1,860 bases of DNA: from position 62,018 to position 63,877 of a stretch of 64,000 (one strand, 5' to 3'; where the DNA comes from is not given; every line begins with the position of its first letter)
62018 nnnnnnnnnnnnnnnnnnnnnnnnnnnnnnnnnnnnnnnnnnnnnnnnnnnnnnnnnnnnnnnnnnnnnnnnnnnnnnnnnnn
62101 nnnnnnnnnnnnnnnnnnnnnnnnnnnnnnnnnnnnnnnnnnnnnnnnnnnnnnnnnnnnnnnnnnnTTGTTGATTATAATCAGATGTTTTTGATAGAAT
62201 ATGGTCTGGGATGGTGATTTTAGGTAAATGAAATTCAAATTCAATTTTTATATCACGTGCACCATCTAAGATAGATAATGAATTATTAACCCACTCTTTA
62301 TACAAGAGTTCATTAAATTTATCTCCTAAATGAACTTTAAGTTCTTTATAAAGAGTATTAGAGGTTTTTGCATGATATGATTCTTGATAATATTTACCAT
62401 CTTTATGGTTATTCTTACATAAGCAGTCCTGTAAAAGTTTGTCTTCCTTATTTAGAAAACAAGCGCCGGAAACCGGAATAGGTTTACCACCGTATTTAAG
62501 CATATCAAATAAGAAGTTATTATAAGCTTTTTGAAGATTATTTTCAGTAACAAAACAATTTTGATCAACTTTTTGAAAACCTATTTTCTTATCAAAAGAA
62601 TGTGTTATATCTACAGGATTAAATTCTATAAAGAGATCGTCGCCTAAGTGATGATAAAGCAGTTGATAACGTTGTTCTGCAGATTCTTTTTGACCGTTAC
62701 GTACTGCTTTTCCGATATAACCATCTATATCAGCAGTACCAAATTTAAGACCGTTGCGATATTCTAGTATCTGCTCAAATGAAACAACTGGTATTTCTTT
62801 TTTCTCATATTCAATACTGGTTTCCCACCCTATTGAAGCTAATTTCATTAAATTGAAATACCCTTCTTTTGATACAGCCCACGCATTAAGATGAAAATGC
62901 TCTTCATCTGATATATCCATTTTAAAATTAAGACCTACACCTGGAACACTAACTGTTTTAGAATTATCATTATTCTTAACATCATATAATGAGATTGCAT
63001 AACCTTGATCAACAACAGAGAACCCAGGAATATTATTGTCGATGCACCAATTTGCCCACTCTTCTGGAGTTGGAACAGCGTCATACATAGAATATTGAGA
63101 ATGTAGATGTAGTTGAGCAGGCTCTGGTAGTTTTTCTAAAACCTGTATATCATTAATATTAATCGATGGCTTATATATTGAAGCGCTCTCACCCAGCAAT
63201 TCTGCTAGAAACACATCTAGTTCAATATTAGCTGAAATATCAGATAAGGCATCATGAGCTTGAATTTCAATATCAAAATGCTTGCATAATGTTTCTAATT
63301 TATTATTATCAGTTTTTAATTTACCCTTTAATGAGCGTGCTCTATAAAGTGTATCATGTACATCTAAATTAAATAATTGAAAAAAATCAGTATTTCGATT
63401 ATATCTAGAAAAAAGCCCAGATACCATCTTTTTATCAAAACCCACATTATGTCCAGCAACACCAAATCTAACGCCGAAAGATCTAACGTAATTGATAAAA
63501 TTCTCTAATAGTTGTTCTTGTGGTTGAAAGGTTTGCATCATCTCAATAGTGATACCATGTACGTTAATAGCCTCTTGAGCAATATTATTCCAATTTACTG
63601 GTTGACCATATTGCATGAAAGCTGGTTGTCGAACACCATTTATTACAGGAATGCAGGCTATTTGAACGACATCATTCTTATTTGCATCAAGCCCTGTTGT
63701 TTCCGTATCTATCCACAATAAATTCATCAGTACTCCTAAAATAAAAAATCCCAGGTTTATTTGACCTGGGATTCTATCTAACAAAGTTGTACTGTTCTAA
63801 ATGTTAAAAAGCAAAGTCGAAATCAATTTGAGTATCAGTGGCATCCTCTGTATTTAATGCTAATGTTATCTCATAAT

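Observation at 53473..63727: Mosaic replisome: PolC-type (DnaQ-PolIII-alpha) polymerase embedded in a T4-like recombination/replication gene set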

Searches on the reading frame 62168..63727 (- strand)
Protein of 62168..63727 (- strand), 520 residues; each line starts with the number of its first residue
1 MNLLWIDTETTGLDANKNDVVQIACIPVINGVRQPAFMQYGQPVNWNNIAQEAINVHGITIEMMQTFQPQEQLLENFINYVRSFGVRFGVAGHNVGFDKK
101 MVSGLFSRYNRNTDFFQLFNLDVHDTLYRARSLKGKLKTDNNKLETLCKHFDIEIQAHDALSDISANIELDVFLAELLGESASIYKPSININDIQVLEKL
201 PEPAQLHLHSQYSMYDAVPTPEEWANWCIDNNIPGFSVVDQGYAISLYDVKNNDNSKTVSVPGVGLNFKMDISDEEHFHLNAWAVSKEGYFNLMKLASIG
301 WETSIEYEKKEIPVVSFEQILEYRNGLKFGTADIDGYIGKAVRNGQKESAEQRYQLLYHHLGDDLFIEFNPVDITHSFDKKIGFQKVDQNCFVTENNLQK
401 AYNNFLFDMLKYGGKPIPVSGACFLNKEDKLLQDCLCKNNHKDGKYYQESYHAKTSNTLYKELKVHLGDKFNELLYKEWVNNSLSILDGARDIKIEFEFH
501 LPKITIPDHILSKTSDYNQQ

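Call 50: search_protein_representatives(protein=window:62168-63727:-)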
Query: 520 residues. Proteins with E-value up to 0.001 (for the whole library): 3476; up to 1e-10: 543; up to 1e-30: 24. The best 150 are listed.
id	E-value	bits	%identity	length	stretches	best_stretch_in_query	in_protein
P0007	1.8e-178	611.2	54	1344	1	3-520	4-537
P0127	7.1e-169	579.5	52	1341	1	1-520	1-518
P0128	6.5e-147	507.1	45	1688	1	1-520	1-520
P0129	2.1e-134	465.8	45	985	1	2-520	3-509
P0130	9.9e-134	463.6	45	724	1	2-520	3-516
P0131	1.1e-130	453.6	45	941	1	3-520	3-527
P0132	2.7e-123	429.1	44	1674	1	2-520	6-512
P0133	5.2e-103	362.2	39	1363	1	1-520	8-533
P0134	5.2e-102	358.9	39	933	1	2-520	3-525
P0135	6.0e-98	345.5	41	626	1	4-519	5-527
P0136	2.6e-97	343.4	40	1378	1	2-520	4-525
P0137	2.4e-95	336.9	45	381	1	2-384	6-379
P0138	2.7e-78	280.6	52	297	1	1-288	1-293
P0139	1.2e-75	272.0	45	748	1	200-520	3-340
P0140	2.4e-72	261.0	43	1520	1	203-520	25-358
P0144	5.3e-50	187.3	38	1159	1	205-518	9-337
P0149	8.2e-32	127.3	39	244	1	1-175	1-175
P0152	4.6e-28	114.9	39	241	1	3-177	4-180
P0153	4.7e-28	114.9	29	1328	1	205-512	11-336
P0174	6.6e-23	97.9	28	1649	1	205-513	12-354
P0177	6.7e-22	94.6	28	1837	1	45-512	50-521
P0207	1.2e-19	87.2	29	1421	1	51-512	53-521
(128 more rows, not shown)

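Call 85: search_protein_families(library=pfam, proteins=[P0177, P0207, P0140, P0153, P0174, P0144, P0149, P0152], max_evalue=0.001)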
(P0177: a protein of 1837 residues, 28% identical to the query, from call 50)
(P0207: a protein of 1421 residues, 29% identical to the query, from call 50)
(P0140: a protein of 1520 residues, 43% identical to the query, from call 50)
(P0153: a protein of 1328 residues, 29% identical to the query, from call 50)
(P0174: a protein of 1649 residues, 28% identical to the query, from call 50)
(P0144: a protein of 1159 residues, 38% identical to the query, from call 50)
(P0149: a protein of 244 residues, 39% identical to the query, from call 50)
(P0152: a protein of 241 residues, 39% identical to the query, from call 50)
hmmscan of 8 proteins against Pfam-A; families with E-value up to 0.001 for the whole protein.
P0177 (1837 aa): 6 families
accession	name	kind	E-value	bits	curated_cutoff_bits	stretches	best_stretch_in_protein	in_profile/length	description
PF07733.18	DNA_pol3_alpha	-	1.5e-42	146.5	23.9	1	548-809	20-259/260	Bacterial DNA polymerase III alpha NTPase domain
PF17657.6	DNA_pol3_finger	-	6.6e-28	97.6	22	2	860-964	17-115/166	Bacterial DNA polymerase III alpha subunit finger domain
PF02811.25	PHP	-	6.7e-19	69.3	26.4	1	219-374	2-143/164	PHP domain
PF14579.12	HHH_6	-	7.7e-12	45.7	25.6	1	1538-1582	40-88/90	Helix-hairpin-helix motif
PF14890.11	Intein_splicing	-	1.1e-09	38.7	35.8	1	998-1359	33-155/155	Intein splicing domain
PF14528.11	LAGLIDADG_3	-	3.6e-05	24.4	22.5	0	1181-1225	6-55/82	LAGLIDADG-like domain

P0207 (1421 aa): 4 families
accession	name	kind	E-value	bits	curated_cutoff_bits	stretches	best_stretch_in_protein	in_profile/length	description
PF07733.18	DNA_pol3_alpha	-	6.1e-45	154.3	23.9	1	548-809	20-259/260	Bacterial DNA polymerase III alpha NTPase domain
PF17657.6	DNA_pol3_finger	-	2e-36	125.3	22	1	869-1014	26-164/166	Bacterial DNA polymerase III alpha subunit finger domain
PF02811.25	PHP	-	2.9e-18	67.2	26.4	1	219-383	2-160/164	PHP domain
PF14579.12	HHH_6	-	1.4e-12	48.1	25.6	1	1091-1169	6-87/90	Helix-hairpin-helix motif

P0140 (1520 aa): 6 families
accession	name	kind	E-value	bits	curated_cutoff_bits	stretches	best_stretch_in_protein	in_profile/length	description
PF07733.18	DNA_pol3_alpha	-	1.8e-53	182.2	23.9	1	365-637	9-259/260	Bacterial DNA polymerase III alpha NTPase domain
PF02811.25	PHP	-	3.6e-28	99.4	26.4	1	28-207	2-163/164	PHP domain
PF17657.6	DNA_pol3_finger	-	9.7e-23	80.8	22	2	641-774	1-115/166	Bacterial DNA polymerase III alpha subunit finger domain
PF14890.11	Intein_splicing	-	2.1e-14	54.1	35.8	1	818-1126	46-155/155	Intein splicing domain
PF14579.12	HHH_6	-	1.6e-12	47.9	25.6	1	1250-1329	4-87/90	Helix-hairpin-helix motif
PF13403.11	Hint_2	-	0.00056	20.7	28.4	0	775-812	2-39/147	Hint domain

P0153 (1328 aa): 5 families
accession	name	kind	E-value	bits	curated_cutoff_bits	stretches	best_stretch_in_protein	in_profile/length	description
PF07733.18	DNA_pol3_alpha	-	5.5e-50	170.8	23.9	1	364-619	21-259/260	Bacterial DNA polymerase III alpha NTPase domain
PF02811.25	PHP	-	5.7e-37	128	26.4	1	12-191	2-162/164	PHP domain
PF17657.6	DNA_pol3_finger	-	4.2e-33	114.5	22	1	671-823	17-160/166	Bacterial DNA polymerase III alpha subunit finger domain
PF14579.12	HHH_6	-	2.6e-12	47.2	25.6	1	1047-1123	7-83/90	Helix-hairpin-helix motif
PF14890.11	Intein_splicing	-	4.8e-09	36.7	35.8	1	898-993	43-155/155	Intein splicing domain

P0174 (1649 aa): 6 families
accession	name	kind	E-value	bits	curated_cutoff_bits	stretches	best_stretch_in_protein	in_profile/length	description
PF07733.18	DNA_pol3_alpha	-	9.1e-48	163.6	23.9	1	380-641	20-259/260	Bacterial DNA polymerase III alpha NTPase domain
PF02811.25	PHP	-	9.9e-35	120.7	26.4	1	13-210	2-164/164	PHP domain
PF17657.6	DNA_pol3_finger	-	1.9e-26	92.8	22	3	692-761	15-85/166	Bacterial DNA polymerase III alpha subunit finger domain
PF14579.12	HHH_6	-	1.3e-13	51.4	25.6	1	1343-1422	5-85/90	Helix-hairpin-helix motif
PF14890.11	Intein_splicing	-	7.5e-10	39.3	35.8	1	849-1216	28-155/155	Intein splicing domain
PF14528.11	LAGLIDADG_3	-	2.8e-08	34.3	22.5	0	1037-1080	6-54/82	LAGLIDADG-like domain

P0144 (1159 aa): 3 families
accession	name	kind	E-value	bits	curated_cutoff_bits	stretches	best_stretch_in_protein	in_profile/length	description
PF07733.18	DNA_pol3_alpha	-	1.7e-46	159.4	23.9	1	341-624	4-260/260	Bacterial DNA polymerase III alpha NTPase domain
PF17657.6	DNA_pol3_finger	-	1.2e-23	83.7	22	1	664-810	30-165/166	Bacterial DNA polymerase III alpha subunit finger domain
PF02811.25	PHP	-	1.3e-21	78.1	26.4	1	10-186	2-160/164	PHP domain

P0149 (244 aa): 1 family
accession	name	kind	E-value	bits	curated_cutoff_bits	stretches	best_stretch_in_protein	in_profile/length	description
PF00929.31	RNase_T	-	6.3e-10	40.3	24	1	7-170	4-163/164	Exonuclease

P0152 (241 aa): 2 families
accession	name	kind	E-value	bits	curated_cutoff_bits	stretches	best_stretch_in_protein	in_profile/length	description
PF00929.31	RNase_T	-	1.1e-25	91.5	24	1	6-173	2-163/164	Exonuclease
PF16473.11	Rv2179c-like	-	2.3e-05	24.6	27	1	5-175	3-174/177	3'-5' exoribonuclease Rv2179c-like domain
